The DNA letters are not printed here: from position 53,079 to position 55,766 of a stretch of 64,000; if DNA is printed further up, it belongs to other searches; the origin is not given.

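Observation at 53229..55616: GH38-like protein with circularly permuted domain order (middle - C-terminal beta - N-terminal catalytic) and altered catalytic motifs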

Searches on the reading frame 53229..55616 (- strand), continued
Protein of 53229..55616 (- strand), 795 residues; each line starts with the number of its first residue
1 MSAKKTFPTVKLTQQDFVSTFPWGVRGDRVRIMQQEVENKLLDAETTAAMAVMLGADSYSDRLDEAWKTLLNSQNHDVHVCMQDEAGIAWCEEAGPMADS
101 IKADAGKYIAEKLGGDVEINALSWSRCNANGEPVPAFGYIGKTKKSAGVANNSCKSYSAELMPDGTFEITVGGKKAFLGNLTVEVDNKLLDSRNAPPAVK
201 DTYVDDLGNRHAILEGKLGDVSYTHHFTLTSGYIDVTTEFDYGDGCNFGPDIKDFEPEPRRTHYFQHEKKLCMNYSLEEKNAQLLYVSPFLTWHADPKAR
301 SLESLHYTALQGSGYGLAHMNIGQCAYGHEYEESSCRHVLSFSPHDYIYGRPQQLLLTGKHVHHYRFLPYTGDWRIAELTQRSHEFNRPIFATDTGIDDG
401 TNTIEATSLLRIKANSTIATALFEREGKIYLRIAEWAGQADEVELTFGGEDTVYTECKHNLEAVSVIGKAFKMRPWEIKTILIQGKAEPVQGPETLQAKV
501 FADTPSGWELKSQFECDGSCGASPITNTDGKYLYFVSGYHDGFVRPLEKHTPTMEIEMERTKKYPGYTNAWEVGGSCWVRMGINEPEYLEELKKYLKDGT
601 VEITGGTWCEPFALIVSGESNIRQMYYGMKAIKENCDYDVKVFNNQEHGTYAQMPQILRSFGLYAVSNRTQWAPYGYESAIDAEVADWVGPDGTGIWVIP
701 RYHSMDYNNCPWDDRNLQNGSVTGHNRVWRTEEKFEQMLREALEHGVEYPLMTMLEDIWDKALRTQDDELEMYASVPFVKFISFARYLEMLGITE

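Call 30: search_protein_families(library=pfam, proteins=[L010:1478-2452:+, L010:2594-6112:+, L010:6134-7939:+, L010:8065-9669:+, L010:12458-15046:+, L010:15073-16695:+, L010:16931-18640:+, L010:18779-20473:+, L010:20580-21233:+], max_evalue=0.001)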
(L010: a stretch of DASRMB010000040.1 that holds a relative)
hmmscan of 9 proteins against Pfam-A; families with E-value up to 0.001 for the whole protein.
L010:1478-2452:+ (324 aa): 2 families
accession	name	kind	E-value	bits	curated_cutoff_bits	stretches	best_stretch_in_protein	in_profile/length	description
PF04773.18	FecR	-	2.4e-17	63.6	24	1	120-209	7-96/97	FecR protein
PF16344.10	FecR_C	-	4.1e-17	62.4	24.4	1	254-321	2-70/70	FecR, C-terminal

L010:2594-6112:+ (1172 aa): 4 families
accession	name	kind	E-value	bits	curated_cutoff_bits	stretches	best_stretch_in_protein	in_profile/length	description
PF13715.12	CarbopepD_reg_2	-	1.7e-18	66.9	32.2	1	144-224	1-87/88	CarboxypepD_reg-like domain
PF07715.20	Plug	-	3.1e-18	66.7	23.9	1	233-337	2-107/107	TonB-dependent Receptor Plug Domain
PF13620.12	CarboxypepD_reg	-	7.8e-12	45.8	32.3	1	143-213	1-79/82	Carboxypeptidase regulatory-like domain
PF07660.19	STN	-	5.5e-07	29.7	28.4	1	80-130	1-51/52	Secretin and TonB N terminus short domain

L010:6134-7939:+ (601 aa): 3 families
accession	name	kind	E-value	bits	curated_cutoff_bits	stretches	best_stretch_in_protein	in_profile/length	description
PF07980.17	SusD_RagB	-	3.3e-44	152.2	23.1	1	313-601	30-297/297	SusD family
PF14322.12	SusD-like_3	-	9.8e-11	42.7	27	1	116-246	65-191/191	Starch-binding associating with outer membrane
PF12771.13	SusD-like_2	-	0.00015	21.2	27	0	148-220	81-151/415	Starch-binding associating with outer membrane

L010:8065-9669:+ (534 aa): 0 families

L010:12458-15046:+ (862 aa): 4 families
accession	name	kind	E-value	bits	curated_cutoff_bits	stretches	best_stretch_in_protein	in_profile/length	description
PF01074.27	Glyco_hydro_38N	-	2.7e-33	116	25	1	42-208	2-169/270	Glycosyl hydrolases family 38 N-terminal domain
PF07748.19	Glyco_hydro_38C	-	3.5e-32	112.8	25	1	512-709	1-196/206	Glycosyl hydrolases family 38 C-terminal domain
PF09261.16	Alpha-mann_mid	-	4.4e-08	33.5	31.1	1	312-402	3-92/96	Alpha mannosidase middle domain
PF17677.7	Glyco_hydro38C2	-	4.7e-08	33.5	22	1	781-855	2-72/72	Glycosyl hydrolases family 38 C-terminal beta sandwich domain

L010:15073-16695:+ (540 aa): 0 families

L010:16931-18640:+ (569 aa): 3 families
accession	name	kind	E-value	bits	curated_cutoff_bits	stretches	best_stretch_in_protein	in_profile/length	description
PF18120.7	DUF5597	-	5.1e-29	101.6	23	1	426-551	1-132/133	Domain of unknown function (DUF5597)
PF02449.21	Glyco_hydro_42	-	2.9e-09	37.2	21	1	93-245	11-156/376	Beta-galactosidase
PF01301.25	Glyco_hydro_35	-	1.1e-07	32.3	27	1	68-256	1-180/319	Glycosyl hydrolases family 35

L010:18779-20473:+ (564 aa): 3 families
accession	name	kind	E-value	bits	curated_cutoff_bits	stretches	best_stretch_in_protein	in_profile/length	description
PF00135.34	COesterase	-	2.3e-89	301.1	27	1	38-556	4-513/515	Carboxylesterase family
PF20434.5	BD-FAE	-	1.1e-07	32.1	26.8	1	149-258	3-101/215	BD-FAE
PF07859.19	Abhydrolase_3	-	3.8e-06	27.3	25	1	224-258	49-83/210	alpha/beta hydrolase fold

L010:20580-21233:+ (217 aa): 5 families
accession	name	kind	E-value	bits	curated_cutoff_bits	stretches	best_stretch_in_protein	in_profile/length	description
PF08281.18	Sigma70_r4_2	-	1.1e-14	54.2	25.7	1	128-179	3-54/54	Sigma-70, region 4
PF04542.20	Sigma70_r2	-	8.8e-14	51.5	24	1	33-98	2-69/71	Sigma-70 region 2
PF07638.17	Sigma70_ECF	-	6.9e-10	39.6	21.1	1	17-169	7-169/185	ECF sigma factor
PF04545.22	Sigma70_r4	-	1.5e-08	34.5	24.1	1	135-180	4-49/50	Sigma-70, region 4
PF00196.25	GerE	-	0.00035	20.6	23.5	1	150-181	16-47/57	Bacterial regulatory proteins, luxR family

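Call 44: search_protein_representatives(alignment_id=A1)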
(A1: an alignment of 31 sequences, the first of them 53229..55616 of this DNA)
Query: 31 sequences, 809 profile positions. Proteins with E-value up to 0.001 (for the whole library): 4663; up to 1e-10: 1559; up to 1e-30: 133. The best 150 are listed.
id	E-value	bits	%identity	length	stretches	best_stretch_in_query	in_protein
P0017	0.0e+00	1252.5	-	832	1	6-807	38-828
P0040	5.4e-157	540.6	-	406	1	4-386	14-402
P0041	4.5e-134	464.8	-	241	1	572-808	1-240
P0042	5.1e-88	312.4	-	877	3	583-803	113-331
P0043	4.0e-87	309.5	-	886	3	569-771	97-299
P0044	3.4e-80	286.6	-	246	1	4-214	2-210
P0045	6.2e-79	282.4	-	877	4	591-772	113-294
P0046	6.1e-77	275.8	-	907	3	575-805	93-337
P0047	1.3e-75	271.4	-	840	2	18-503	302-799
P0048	1.8e-75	270.9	-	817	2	19-526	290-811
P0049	4.7e-75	269.6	-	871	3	537-773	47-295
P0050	8.7e-75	268.7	-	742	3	569-772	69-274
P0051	2.8e-74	267.0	-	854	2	585-775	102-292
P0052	4.3e-74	266.4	-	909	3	537-736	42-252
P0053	3.8e-73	263.2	-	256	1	4-181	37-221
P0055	1.4e-66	241.6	-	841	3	541-718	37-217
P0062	1.2e-64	235.1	-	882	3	543-805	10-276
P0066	1.4e-59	218.4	-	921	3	547-802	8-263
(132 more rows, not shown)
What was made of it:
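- The exhaustive search puts canonical-order proteins at 270-310 bits (call 44).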

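Call 48: search_protein_families(library=pfam, proteins=[P0042, P0045, P0047, P0048, P0055, P0062, P0066, P0046], max_evalue=0.01)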
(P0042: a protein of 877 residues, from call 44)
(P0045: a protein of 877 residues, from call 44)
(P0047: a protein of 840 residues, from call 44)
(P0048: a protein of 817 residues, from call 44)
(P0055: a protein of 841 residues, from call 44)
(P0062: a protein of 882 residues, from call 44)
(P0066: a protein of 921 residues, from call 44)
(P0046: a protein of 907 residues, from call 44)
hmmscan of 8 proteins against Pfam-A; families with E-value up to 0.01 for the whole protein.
P0042 (877 aa): 3 families
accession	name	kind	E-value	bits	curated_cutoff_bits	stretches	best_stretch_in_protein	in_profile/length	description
PF01074.27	Glyco_hydro_38N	-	2.7e-13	50.4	25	1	122-242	52-172/270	Glycosyl hydrolases family 38 N-terminal domain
PF03065.20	Glyco_hydro_57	-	1.5e-08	34.7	21.2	1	108-214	66-173/291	Glycosyl hydrolase family 57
PF09261.16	Alpha-mann_mid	-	0.00084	19.8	31.1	1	369-413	17-61/96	Alpha mannosidase middle domain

P0045 (877 aa): 3 families
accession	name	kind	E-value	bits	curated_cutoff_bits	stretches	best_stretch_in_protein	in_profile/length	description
PF01074.27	Glyco_hydro_38N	-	4.6e-13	49.6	25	1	93-247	32-187/270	Glycosyl hydrolases family 38 N-terminal domain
PF03065.20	Glyco_hydro_57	-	1e-06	28.8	21.2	1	104-204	70-171/291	Glycosyl hydrolase family 57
PF09261.16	Alpha-mann_mid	-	0.00024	21.6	31.1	1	358-400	19-61/96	Alpha mannosidase middle domain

P0047 (840 aa): 3 families
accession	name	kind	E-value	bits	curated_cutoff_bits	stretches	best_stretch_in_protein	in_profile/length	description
PF03065.20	Glyco_hydro_57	-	2.3e-12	47.3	21.2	1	54-180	56-182/291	Glycosyl hydrolase family 57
PF01074.27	Glyco_hydro_38N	-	1.6e-06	28.2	25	1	59-204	34-176/270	Glycosyl hydrolases family 38 N-terminal domain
PF09261.16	Alpha-mann_mid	-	0.00025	21.5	31.1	1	321-365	17-61/96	Alpha mannosidase middle domain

P0048 (817 aa): 3 families
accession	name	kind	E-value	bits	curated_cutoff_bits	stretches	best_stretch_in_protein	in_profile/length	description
PF01074.27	Glyco_hydro_38N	-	1.7e-10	41.2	25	1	35-190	24-176/270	Glycosyl hydrolases family 38 N-terminal domain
PF03065.20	Glyco_hydro_57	-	3e-05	23.9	21.2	1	42-163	58-179/291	Glycosyl hydrolase family 57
PF09261.16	Alpha-mann_mid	-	0.0003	21.3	31.1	1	308-357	17-61/96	Alpha mannosidase middle domain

P0055 (841 aa): 4 families
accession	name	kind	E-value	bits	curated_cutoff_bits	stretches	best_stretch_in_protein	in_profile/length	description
PF03065.20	Glyco_hydro_57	-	5.8e-07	29.6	21.2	1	64-179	55-169/291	Glycosyl hydrolase family 57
PF09261.16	Alpha-mann_mid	-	6.5e-06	26.6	31.1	1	324-399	16-95/96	Alpha mannosidase middle domain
PF01074.27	Glyco_hydro_38N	-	2.8e-05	24.1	25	1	63-213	27-174/270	Glycosyl hydrolases family 38 N-terminal domain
PF17677.7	Glyco_hydro38C2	-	9.6e-05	22.9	22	1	780-834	14-72/72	Glycosyl hydrolases family 38 C-terminal beta sandwich domain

P0062 (882 aa): 5 families
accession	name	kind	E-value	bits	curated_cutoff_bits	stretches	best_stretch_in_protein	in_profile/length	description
PF01074.27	Glyco_hydro_38N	-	4.4e-16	59.5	25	1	31-183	25-176/270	Glycosyl hydrolases family 38 N-terminal domain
PF03065.20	Glyco_hydro_57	-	1.3e-09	38.2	21.2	1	49-149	70-171/291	Glycosyl hydrolase family 57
PF17677.7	Glyco_hydro38C2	-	1e-05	26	22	1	814-876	12-72/72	Glycosyl hydrolases family 38 C-terminal beta sandwich domain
PF07748.19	Glyco_hydro_38C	-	0.00019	22.2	25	1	570-713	64-186/206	Glycosyl hydrolases family 38 C-terminal domain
PF09261.16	Alpha-mann_mid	-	0.0039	17.7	31.1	1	309-370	18-64/96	Alpha mannosidase middle domain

P0066 (921 aa): 4 families
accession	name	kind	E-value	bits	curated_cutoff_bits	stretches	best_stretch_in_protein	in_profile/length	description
PF01074.27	Glyco_hydro_38N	-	3.1e-14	53.5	25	1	30-179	30-178/270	Glycosyl hydrolases family 38 N-terminal domain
PF03065.20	Glyco_hydro_57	-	4.3e-11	43.1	21.2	1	31-142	58-170/291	Glycosyl hydrolase family 57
PF17677.7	Glyco_hydro38C2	-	8.6e-11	42.3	22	1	801-870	4-72/72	Glycosyl hydrolases family 38 C-terminal beta sandwich domain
PF07748.19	Glyco_hydro_38C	-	7.8e-10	39.8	25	1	499-699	1-196/206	Glycosyl hydrolases family 38 C-terminal domain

P0046 (907 aa): 2 families
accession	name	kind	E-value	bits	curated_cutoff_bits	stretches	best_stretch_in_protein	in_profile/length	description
PF01074.27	Glyco_hydro_38N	-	4e-06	26.9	25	1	117-230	59-172/270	Glycosyl hydrolases family 38 N-terminal domain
PF03065.20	Glyco_hydro_57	-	0.00029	20.7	21.2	1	88-195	58-166/291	Glycosyl hydrolase family 57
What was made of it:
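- Closest known: Uncharacterised canonical-order GH38/GH57-like clade. Different: Their domain order is canonical: barrel first (call 48).
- Their Pfam domains are in canonical order (call 48).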

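Call 49: list_cluster_members(proteins=[P0042, P0047, P0055, P0062, P0066, P0045, P0046, P0048])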
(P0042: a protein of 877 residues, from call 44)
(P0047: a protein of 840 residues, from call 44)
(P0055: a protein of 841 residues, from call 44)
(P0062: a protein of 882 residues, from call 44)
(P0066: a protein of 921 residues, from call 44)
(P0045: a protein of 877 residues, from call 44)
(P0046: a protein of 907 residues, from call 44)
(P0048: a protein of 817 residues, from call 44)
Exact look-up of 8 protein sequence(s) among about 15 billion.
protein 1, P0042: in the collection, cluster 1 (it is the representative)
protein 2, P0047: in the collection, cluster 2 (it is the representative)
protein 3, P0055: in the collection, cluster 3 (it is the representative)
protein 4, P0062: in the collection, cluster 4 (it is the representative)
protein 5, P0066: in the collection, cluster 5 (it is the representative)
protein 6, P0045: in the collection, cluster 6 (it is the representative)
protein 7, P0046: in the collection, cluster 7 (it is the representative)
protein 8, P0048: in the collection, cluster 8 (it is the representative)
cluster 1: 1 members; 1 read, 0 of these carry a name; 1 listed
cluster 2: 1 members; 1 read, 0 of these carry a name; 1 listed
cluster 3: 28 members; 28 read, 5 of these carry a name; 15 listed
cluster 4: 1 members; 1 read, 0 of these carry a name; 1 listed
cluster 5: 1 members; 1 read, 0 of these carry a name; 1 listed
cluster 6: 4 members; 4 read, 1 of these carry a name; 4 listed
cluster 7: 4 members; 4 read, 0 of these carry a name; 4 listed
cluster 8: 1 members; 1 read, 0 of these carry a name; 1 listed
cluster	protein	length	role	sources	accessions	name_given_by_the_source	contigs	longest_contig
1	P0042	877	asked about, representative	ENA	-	-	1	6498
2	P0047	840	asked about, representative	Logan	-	-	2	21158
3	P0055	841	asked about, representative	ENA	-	-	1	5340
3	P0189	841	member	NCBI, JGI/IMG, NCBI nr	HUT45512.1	MAG TPA: hypothetical protein VMX36_04470 [Sedimentisphaerales bacterium] | hypothetical protein [Sedimentisphaerales bacterium]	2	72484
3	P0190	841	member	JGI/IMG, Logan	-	alpha-mannosidase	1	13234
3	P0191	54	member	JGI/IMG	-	ABC-type polysaccharide/polyol phosphate transport system ATPase subunit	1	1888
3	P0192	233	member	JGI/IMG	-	alpha-mannosidase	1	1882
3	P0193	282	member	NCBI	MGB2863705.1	MAG: hypothetical protein WBC05_10310, partial [Sedimentisphaerales bacterium]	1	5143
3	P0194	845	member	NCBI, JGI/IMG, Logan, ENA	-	-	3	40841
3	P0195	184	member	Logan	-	-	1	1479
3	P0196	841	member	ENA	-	-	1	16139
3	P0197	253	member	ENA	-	-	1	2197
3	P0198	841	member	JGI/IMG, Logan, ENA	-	-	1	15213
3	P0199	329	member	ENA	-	-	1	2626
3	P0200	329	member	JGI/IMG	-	-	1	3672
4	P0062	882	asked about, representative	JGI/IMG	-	-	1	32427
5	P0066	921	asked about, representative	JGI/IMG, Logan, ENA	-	-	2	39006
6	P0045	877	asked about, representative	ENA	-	-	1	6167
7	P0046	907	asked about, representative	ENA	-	-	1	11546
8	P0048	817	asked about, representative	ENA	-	-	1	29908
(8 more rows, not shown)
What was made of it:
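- Closest known: Uncharacterised canonical-order GH38/GH57-like clade. Same: They are also unannotated (call 49).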

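Call 55: find_encoding_contigs(protein=P0046, flank=8000, max_places=1)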
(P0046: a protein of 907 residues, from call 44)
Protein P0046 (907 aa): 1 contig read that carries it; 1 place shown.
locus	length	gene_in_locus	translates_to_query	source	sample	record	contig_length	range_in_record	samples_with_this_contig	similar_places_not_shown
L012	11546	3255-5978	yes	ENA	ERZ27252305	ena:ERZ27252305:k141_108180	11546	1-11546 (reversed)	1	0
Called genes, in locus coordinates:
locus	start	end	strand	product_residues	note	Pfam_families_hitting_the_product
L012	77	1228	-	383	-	PF26514:DUF8173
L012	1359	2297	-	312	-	PF00491:Arginase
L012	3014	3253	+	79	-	-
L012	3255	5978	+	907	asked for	PF01074:Glyco_hydro_38N (weak)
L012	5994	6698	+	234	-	PF03737:RraA-like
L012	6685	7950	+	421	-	PF09861:Lar_N, PF21113:LarA_C (weak)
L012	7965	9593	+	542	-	PF00920:ILVD_EDD_N, PF24877:ILV_EDD_C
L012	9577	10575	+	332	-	PF01073:3Beta_HSD, PF01370:Epimerase, PF02719:Polysacc_synt_2, PF04321:RmlD_sub_bind, PF05368:NmrA (weak), PF16363:GDP_Man_Dehyd, PF13460:NAD_binding_10, PF07993:NAD_binding_4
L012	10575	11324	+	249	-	PF13483:Lactamase_B_3, PF12706:Lactamase_B_2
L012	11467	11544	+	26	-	?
